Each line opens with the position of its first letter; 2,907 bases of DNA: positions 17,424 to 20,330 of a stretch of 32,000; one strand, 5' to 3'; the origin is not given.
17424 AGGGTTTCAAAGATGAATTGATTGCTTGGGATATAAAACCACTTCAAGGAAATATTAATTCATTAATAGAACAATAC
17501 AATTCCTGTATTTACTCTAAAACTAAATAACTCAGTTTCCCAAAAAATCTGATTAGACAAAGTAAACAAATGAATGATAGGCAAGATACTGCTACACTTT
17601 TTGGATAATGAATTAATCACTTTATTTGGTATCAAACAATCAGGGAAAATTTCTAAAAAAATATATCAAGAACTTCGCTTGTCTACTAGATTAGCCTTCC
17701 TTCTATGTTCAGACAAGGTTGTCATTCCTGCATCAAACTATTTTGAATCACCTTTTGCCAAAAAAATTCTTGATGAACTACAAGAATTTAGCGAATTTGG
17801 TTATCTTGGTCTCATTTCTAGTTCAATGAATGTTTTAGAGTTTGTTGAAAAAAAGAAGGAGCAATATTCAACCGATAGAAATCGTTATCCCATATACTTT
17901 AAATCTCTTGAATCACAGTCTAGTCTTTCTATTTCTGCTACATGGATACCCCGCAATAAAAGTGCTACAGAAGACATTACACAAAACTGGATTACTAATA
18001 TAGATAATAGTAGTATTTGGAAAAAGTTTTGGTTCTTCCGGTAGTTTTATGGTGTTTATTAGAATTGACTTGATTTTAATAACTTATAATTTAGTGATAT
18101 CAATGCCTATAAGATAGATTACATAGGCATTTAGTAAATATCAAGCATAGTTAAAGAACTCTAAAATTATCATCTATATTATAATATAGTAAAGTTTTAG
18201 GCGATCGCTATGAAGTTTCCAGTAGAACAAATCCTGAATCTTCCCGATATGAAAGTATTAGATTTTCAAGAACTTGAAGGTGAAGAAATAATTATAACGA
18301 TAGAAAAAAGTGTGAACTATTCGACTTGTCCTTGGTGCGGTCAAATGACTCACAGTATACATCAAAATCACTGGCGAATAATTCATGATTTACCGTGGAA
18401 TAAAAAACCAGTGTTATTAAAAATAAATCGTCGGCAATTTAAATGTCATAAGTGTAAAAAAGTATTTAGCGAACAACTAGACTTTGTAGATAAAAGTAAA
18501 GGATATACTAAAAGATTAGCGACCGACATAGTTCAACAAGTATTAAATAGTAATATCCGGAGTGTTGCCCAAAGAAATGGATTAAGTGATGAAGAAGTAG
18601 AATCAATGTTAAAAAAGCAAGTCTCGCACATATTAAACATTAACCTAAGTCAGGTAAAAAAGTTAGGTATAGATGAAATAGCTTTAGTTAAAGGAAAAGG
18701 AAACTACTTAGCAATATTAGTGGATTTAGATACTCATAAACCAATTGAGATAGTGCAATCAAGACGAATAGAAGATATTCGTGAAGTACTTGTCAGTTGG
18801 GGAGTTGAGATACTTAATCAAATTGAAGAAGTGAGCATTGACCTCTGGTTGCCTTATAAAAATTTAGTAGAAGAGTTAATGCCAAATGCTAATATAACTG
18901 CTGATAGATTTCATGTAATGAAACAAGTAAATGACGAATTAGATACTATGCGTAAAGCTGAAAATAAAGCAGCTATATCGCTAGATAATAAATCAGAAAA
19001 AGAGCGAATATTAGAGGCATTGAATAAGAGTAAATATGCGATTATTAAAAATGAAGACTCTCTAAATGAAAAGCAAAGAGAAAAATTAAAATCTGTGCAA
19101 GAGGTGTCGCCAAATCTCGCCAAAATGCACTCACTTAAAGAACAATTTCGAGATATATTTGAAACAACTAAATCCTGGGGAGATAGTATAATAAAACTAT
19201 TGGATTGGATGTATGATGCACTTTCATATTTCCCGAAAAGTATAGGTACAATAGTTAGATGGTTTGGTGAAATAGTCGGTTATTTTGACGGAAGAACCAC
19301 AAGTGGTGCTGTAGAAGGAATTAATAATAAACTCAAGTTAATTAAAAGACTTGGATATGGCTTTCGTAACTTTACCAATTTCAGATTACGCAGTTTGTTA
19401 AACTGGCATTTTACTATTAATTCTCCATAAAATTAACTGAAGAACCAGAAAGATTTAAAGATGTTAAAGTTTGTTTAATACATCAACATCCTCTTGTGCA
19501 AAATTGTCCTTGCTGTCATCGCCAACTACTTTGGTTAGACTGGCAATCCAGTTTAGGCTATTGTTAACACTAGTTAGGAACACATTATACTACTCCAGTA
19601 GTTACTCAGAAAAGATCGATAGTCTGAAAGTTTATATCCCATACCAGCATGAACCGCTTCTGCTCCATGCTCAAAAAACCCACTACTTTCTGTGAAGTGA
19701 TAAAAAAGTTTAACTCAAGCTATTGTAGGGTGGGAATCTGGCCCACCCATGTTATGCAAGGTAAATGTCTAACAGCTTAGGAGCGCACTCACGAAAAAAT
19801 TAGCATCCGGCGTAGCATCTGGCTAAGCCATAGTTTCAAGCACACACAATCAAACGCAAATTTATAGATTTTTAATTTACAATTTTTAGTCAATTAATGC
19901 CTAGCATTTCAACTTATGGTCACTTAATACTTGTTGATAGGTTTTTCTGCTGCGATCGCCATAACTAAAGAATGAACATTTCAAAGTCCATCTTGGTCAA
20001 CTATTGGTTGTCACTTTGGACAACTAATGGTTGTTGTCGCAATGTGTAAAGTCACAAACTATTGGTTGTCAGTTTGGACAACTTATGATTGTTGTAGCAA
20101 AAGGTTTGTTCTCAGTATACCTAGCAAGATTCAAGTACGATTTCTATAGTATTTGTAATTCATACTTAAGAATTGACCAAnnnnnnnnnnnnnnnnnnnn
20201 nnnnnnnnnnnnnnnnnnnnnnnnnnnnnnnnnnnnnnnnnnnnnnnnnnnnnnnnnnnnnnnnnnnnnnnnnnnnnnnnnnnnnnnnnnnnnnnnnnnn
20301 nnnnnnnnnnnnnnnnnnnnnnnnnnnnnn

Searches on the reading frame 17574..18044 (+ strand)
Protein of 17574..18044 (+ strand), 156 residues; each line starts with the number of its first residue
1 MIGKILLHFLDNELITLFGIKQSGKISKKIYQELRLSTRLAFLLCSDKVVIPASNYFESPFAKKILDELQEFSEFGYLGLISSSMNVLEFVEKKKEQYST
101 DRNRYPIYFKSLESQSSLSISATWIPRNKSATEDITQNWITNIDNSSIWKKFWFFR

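Call 12: search_protein_families(library=pfam, proteins=[window:17574-18044:+], max_evalue=0.01)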
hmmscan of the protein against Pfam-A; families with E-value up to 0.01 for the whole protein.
window:17574-18044:+ (156 aa): 0 families

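Call 14: search_protein_families(library=ncbifam, proteins=[window:17574-18044:+], max_evalue=0.01)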
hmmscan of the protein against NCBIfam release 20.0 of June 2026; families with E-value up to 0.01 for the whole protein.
window:17574-18044:+ (156 aa): 0 families

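Call 40: find_homologous_proteins(query=window:17574-18041:+, max_evalue=0.00001)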
Query window:17574-18041:+ (156 aa): 1 proteins with E <= 0.00001 among 16 candidates.
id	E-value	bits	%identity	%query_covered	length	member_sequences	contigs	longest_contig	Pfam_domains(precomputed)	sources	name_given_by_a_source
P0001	1.9e-89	315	99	94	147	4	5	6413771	-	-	-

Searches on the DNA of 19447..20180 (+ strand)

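Call 54: search_dna_similar(query=window:19447-20180:+, collection=plasmids, mode=distant, max_evalue=0.001, max_rows=20)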
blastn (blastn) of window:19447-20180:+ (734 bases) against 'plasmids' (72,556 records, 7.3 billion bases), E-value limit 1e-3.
Records with a match: 9; places in all: 9; records where one place covers at least 80% of the query: 0.
Best place of each record, by identity: 90-95% 1; 80-90% 8.
By first word of the organism name: Nostoc 3; Calothrix 2; Tolypothrix 2; Brasilonema 1; Microchaete 1.
By predicted mobility (MOB-suite, as given by PLSDB): non-mobilizable 6; mobilizable 3.
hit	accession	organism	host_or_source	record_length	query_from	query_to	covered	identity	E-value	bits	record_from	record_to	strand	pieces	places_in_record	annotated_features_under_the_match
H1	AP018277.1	Calothrix sp. NIES-4101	-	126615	654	710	8%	86.2%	7e-7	63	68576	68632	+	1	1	none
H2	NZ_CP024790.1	Nostoc flagelliforme CCNUN1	cell culture,desert soil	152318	654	704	7%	92.3%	4e-10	73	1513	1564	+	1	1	none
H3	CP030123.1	Brasilonema octagenarum UFV-E1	Eucalyptus grandis,mixed culture,leaves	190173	654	704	7%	86.5%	9e-6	60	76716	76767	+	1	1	none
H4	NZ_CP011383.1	Calothrix sp. 336/3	-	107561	654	702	7%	88.0%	3e-6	61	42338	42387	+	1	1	none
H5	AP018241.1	Microchaete diplosiphon NIES-3275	-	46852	654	702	7%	88.0%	3e-5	57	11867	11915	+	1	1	relaxase/mobilization nuclease family protein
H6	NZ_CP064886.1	Tolypothrix sp. PCC 7601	Fresh water sample,Fresh water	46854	654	702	7%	88.0%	3e-5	57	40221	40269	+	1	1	relaxase/mobilization nuclease domain-containing protein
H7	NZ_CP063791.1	Tolypothrix sp. PCC 7712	Soil sample,soil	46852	654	702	7%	88.0%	3e-5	57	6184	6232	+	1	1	relaxase/mobilization nuclease domain-containing protein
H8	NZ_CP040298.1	Nostoc sp. TCL26-01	Leiosporoceros dussii,pure culture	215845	656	703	7%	87.8%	9e-6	59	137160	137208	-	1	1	none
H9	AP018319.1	Nostoc sp. HK-01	-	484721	656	702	6%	89.6%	3e-6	62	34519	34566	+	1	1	none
